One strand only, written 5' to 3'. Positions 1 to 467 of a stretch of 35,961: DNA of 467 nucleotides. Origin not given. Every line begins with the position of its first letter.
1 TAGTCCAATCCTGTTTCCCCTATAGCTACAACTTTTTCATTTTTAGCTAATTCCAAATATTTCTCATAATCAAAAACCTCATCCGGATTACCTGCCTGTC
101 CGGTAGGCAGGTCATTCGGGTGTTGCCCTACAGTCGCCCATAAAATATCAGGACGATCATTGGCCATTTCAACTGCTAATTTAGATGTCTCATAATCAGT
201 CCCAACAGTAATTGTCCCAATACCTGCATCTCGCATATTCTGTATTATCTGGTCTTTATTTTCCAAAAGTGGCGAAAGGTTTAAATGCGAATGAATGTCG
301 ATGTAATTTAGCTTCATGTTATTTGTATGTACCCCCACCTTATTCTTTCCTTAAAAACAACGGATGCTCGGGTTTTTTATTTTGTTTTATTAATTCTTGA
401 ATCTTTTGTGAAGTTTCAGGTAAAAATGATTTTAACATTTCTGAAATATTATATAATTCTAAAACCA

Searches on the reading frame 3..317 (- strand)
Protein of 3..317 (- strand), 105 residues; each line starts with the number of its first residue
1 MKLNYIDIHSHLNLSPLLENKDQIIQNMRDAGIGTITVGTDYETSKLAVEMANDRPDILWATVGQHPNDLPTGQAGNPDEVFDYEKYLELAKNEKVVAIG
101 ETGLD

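Call 48: search_protein_families(library=pfam, proteins=[window:3-317:-], max_evalue=0.001)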
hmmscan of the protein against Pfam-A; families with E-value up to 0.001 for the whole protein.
window:3-317:- (105 aa): 1 family
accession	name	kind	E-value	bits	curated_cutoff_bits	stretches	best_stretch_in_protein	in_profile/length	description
PF01026.27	TatD_DNase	-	9.4e-19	68.2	27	1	6-105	1-95/253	TatD related DNase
